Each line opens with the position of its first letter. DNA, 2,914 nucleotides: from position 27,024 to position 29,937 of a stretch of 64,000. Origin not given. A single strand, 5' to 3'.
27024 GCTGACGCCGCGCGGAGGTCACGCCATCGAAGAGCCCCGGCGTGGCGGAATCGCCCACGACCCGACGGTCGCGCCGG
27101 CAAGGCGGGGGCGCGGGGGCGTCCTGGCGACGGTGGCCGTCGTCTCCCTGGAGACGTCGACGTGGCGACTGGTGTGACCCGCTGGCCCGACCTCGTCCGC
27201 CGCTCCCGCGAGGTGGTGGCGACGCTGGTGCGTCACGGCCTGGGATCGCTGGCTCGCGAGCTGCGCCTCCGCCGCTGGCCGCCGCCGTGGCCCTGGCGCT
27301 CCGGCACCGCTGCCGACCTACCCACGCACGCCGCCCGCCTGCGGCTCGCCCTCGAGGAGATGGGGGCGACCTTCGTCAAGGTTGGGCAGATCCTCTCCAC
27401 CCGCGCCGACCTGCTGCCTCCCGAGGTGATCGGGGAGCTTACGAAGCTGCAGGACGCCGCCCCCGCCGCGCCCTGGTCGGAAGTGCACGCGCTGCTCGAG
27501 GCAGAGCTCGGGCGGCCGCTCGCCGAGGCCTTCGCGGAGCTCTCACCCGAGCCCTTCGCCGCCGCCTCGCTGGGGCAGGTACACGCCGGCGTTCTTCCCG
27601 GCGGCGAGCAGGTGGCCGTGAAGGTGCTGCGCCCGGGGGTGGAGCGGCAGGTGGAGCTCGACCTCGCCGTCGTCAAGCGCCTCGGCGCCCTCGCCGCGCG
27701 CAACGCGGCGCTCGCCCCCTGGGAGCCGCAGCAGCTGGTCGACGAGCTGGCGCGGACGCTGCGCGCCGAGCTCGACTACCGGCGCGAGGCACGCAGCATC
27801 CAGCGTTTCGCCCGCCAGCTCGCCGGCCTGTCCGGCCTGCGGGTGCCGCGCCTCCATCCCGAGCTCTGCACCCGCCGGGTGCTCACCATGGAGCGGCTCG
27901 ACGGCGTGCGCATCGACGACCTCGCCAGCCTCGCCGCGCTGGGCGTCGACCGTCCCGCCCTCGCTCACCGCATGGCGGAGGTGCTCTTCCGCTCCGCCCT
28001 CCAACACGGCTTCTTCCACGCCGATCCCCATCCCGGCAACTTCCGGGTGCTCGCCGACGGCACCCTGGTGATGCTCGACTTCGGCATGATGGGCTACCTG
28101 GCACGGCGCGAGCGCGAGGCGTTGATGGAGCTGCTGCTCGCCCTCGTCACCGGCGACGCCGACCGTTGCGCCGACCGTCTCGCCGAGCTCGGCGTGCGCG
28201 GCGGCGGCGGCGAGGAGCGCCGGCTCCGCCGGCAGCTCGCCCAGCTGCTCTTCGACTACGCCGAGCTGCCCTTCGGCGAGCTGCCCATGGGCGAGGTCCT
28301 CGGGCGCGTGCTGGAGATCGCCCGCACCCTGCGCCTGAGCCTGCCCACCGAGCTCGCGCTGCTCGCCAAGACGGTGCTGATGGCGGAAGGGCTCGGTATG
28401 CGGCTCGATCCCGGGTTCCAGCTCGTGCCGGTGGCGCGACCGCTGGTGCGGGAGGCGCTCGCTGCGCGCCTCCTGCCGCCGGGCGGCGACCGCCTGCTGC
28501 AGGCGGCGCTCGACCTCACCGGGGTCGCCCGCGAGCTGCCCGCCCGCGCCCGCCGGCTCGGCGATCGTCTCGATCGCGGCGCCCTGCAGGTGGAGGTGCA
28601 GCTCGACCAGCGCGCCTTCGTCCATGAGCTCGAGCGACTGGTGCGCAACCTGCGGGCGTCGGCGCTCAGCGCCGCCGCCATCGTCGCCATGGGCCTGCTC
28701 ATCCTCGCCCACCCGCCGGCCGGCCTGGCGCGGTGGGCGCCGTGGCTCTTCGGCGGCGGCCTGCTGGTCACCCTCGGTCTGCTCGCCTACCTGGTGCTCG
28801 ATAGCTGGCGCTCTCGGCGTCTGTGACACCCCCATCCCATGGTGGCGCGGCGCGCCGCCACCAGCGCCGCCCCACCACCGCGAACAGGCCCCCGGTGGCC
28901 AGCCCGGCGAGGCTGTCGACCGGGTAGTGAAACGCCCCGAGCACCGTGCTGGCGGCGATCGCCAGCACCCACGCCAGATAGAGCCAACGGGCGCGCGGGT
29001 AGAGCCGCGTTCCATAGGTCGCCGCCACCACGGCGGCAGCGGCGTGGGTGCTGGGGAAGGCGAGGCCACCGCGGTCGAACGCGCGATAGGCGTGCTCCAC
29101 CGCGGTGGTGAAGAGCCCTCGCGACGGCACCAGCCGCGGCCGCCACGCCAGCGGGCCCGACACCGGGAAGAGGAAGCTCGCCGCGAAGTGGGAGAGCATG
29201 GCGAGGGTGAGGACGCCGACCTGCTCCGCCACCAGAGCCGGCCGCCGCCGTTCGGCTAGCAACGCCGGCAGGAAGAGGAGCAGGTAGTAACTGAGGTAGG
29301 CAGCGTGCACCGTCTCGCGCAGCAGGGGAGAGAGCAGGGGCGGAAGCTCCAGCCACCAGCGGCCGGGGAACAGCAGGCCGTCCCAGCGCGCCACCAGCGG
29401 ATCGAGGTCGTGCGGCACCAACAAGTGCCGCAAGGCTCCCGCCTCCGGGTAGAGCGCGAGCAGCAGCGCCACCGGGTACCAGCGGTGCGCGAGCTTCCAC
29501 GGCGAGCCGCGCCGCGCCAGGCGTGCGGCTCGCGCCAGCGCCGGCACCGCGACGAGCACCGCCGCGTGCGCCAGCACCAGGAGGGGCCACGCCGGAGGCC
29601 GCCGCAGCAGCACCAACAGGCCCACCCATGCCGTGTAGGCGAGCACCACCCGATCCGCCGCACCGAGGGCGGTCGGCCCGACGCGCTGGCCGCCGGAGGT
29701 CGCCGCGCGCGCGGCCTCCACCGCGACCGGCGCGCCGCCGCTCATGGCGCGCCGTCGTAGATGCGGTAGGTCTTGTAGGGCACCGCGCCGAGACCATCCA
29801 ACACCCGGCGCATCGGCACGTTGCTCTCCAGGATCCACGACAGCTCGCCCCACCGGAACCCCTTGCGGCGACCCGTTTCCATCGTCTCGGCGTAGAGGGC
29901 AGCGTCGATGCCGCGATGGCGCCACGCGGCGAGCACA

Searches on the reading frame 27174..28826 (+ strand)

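Call 32: search_protein_families(library=pfam, proteins=[window:27174-28826:+], max_evalue=0.001)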
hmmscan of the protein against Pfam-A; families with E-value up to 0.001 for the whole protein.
window:27174-28826:+ (550 aa): 1 family
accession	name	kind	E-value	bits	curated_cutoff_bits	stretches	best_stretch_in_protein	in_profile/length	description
PF03109.22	ABC1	-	1.2e-76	257.6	22.9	1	91-333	1-241/244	ABC1 atypical kinase-like domain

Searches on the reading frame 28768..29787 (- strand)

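Call 32: search_protein_families(library=pfam, proteins=[window:28768-29787:-], max_evalue=0.001)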
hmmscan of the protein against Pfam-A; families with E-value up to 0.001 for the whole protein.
window:28768-29787:- (339 aa): 2 families
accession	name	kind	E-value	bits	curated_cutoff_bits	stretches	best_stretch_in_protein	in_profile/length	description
PF14378.12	PAP2_3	-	1.3e-14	54.9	27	1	144-303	16-188/190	PAP2 superfamily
PF01569.27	PAP2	-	3.2e-11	43.5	27.2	1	214-312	25-127/130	PAP2 superfamily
